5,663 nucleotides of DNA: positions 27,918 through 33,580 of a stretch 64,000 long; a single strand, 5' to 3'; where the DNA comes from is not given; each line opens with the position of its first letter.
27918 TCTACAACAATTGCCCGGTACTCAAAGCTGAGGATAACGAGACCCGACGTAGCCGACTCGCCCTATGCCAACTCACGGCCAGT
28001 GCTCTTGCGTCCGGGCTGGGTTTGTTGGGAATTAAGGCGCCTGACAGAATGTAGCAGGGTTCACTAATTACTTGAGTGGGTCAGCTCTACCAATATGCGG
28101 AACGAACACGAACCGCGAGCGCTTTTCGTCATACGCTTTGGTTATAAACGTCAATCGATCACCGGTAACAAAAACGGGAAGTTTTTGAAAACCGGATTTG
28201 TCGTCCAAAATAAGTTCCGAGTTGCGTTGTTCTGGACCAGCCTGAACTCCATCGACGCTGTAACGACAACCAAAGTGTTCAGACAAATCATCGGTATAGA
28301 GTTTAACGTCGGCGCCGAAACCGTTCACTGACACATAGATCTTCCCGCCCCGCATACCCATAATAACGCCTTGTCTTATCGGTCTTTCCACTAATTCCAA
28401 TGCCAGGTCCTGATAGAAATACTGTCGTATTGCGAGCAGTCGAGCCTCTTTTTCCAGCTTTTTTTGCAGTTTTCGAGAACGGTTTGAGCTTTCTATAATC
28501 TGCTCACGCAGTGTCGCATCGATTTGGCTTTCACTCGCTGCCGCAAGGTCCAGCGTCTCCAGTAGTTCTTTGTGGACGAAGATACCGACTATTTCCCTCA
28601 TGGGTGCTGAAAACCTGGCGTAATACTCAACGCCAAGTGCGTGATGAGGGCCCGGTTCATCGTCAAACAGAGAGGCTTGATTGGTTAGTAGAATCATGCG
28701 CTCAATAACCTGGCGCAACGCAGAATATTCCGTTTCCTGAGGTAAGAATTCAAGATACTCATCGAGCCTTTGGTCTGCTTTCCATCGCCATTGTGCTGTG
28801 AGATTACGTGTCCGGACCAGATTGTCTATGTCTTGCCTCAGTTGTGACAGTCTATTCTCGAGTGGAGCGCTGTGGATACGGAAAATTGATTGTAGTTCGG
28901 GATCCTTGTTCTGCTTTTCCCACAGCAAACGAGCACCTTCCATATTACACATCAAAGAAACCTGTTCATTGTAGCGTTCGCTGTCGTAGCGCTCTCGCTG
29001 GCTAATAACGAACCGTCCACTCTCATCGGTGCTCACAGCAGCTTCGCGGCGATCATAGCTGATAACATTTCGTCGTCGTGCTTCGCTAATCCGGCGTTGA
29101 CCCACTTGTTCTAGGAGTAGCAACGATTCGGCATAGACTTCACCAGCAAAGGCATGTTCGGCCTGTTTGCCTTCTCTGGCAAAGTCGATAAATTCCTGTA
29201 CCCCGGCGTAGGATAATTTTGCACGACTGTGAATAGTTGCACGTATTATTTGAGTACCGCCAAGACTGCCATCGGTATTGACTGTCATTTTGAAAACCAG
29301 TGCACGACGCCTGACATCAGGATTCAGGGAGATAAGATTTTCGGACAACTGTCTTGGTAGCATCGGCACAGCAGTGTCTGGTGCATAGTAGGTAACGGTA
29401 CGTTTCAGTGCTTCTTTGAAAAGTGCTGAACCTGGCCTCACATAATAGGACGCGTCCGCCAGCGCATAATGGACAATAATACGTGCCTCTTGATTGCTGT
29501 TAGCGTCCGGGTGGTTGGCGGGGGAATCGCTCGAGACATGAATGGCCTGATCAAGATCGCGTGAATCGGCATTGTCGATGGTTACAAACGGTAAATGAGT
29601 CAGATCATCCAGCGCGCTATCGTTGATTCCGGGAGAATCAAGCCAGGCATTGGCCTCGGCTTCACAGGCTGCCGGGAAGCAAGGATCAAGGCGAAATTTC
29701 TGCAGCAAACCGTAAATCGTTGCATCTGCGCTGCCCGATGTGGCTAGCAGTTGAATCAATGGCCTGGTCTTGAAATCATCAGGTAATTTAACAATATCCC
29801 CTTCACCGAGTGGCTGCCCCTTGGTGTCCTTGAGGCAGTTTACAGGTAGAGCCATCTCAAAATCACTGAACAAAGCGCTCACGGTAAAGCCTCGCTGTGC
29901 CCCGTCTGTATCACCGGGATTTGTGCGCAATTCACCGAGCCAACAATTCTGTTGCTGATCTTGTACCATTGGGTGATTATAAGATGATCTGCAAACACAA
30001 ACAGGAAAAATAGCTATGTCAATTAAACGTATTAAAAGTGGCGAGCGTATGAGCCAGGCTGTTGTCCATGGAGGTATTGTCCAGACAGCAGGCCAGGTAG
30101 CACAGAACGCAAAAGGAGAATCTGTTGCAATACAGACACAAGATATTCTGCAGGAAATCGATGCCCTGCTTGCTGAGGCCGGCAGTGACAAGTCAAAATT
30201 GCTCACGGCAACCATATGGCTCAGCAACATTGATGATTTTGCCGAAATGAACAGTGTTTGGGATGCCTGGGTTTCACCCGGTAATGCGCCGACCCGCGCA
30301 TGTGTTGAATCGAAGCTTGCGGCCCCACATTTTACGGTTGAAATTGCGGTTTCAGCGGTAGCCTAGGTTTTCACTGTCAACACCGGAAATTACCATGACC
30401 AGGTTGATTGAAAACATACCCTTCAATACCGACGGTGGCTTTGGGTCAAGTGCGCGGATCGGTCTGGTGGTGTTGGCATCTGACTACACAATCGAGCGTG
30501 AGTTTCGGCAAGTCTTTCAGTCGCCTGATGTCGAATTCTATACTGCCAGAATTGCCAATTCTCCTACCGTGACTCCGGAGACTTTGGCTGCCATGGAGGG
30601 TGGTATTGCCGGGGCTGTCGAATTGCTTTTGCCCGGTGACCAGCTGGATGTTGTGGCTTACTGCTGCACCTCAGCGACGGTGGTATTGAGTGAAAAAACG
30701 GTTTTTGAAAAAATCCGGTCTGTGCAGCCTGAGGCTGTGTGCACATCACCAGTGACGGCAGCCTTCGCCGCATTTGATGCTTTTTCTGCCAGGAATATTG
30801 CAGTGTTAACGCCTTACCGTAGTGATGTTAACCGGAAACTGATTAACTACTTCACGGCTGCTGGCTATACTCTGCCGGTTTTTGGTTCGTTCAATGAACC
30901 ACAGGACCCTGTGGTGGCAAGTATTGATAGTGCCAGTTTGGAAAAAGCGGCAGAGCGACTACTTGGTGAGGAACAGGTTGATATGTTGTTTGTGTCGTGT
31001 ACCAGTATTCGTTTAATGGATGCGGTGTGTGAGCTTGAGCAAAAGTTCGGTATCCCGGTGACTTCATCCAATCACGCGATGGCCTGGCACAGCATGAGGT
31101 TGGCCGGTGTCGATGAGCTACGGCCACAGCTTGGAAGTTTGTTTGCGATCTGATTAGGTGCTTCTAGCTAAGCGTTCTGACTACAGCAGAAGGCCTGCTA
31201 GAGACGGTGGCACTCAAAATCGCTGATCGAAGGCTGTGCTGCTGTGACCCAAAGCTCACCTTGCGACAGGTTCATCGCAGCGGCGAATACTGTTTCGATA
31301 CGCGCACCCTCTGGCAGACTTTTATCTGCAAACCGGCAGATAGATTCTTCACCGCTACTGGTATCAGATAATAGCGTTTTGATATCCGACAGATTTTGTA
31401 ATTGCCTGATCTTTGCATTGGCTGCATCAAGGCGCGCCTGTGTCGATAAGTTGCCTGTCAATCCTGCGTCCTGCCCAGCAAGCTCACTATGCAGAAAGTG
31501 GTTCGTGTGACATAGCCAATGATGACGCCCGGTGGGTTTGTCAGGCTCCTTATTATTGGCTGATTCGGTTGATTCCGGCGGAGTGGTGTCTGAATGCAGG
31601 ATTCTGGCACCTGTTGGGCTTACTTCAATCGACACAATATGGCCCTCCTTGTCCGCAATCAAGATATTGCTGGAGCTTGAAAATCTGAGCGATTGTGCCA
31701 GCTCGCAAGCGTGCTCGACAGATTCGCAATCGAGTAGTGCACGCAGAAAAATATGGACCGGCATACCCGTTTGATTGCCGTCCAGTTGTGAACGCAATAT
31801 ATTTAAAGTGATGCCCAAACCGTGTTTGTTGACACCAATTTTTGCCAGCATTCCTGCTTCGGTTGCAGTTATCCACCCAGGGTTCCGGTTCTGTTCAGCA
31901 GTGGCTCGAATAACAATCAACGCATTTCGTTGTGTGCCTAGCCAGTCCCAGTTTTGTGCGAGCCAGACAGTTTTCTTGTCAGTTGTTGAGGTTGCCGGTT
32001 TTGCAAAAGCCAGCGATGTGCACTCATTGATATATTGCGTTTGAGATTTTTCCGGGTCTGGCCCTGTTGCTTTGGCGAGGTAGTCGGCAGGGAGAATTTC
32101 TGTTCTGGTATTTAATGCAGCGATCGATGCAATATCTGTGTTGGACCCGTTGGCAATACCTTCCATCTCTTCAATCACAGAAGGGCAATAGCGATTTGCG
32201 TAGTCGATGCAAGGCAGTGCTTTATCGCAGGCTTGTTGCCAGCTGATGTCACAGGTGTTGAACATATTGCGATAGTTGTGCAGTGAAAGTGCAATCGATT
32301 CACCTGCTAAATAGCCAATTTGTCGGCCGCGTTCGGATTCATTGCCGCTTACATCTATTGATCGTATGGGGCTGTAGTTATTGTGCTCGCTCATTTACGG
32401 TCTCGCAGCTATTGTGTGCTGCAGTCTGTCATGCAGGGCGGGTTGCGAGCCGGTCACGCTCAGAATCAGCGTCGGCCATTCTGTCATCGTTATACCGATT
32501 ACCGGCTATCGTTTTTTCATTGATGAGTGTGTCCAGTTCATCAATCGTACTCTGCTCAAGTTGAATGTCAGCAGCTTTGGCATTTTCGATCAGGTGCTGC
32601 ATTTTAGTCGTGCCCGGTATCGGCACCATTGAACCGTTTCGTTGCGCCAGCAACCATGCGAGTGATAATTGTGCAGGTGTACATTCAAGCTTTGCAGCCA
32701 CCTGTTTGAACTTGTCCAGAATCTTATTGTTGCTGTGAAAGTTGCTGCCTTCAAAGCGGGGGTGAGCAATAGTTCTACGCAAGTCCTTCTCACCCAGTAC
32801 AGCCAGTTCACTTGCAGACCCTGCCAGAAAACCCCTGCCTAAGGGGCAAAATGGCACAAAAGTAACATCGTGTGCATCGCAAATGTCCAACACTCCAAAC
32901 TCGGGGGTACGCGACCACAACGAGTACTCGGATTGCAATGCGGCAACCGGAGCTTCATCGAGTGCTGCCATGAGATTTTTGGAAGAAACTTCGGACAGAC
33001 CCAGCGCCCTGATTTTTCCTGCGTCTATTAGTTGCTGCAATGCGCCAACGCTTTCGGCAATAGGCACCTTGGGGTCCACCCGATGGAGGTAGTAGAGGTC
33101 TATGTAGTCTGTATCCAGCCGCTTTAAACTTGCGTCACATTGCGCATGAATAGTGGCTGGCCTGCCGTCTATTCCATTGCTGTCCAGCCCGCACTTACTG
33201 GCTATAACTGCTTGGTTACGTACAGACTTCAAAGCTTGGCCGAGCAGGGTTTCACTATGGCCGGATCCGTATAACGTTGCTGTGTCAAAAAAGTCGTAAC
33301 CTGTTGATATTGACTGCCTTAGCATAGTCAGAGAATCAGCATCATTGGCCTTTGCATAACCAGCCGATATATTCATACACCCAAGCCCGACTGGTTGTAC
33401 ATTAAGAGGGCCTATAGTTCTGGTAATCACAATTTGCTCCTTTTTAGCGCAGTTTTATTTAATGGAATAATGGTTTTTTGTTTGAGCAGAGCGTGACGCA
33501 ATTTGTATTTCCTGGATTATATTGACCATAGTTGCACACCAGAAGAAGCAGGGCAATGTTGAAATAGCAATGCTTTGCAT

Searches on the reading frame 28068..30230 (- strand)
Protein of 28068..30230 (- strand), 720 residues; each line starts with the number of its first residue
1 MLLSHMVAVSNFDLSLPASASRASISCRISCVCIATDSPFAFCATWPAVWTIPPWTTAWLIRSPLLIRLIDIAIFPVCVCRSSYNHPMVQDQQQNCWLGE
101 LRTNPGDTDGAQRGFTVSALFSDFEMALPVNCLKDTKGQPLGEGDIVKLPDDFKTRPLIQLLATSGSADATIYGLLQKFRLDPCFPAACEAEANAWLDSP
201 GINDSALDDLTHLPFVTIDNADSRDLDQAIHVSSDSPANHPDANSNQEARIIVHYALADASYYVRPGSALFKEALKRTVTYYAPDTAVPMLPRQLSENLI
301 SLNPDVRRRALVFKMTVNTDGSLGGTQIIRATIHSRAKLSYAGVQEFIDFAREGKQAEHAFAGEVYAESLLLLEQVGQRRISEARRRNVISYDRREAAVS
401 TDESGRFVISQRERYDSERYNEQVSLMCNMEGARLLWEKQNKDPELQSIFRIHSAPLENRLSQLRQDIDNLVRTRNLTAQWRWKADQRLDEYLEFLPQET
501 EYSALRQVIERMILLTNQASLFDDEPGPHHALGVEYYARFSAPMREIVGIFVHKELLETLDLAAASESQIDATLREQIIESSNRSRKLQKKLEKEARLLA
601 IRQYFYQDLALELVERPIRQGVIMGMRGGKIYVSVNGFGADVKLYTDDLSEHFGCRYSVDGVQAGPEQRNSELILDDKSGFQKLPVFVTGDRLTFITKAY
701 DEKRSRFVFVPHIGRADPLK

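Call 57: search_protein_families(library=pfam, proteins=[window:28068-30230:-], max_evalue=1e-8)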
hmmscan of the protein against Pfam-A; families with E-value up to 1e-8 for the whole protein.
window:28068-30230:- (720 aa): 1 family
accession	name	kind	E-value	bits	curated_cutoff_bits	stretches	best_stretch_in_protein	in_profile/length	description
PF00773.25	RNB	-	1.2e-58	199.4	29.3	1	209-559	3-323/326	RNB domain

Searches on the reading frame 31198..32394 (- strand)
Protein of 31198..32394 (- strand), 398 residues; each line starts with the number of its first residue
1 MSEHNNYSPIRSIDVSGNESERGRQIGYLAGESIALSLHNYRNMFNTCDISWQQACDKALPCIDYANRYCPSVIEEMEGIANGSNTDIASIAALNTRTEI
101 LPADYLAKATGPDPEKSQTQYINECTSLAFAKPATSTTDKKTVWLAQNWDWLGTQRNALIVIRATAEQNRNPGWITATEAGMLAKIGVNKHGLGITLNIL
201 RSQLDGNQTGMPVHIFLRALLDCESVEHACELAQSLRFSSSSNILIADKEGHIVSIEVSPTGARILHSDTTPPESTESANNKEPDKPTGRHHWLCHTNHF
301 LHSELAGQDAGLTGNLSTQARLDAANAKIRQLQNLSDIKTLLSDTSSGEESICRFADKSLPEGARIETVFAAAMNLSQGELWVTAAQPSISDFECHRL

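Call 18: search_protein_families(library=pfam, proteins=[window:31198-32394:-], max_evalue=0.00001)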
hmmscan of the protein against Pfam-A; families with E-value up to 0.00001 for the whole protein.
window:31198-32394:- (398 aa): 1 family
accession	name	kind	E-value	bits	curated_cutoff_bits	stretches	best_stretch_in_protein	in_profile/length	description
PF03417.21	AAT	-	5.4e-26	92.1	23.2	1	139-388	3-223/225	Acyl-coenzyme A:6-aminopenicillanic acid acyl-transferase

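Call 78: search_protein_families(library=padloc, proteins=[window:31198-32394:-], max_evalue=0.00001)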
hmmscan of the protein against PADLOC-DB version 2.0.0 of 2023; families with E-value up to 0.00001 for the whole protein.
window:31198-32394:- (398 aa): 0 families

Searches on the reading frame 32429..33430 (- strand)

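Call 18: search_protein_families(library=pfam, proteins=[window:32429-33430:-], max_evalue=0.00001)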
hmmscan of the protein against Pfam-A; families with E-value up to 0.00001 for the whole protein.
window:32429-33430:- (333 aa): 1 family
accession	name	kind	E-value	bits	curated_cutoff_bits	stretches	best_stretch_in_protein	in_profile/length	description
PF00248.27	Aldo_ket_red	-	6.8e-71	239.1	24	1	14-303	2-290/291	Aldo/keto reductase family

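Call 78: search_protein_families(library=padloc, proteins=[window:32429-33430:-], max_evalue=0.00001)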
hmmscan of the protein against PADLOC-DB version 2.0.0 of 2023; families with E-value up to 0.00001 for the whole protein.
window:32429-33430:- (333 aa): 0 families
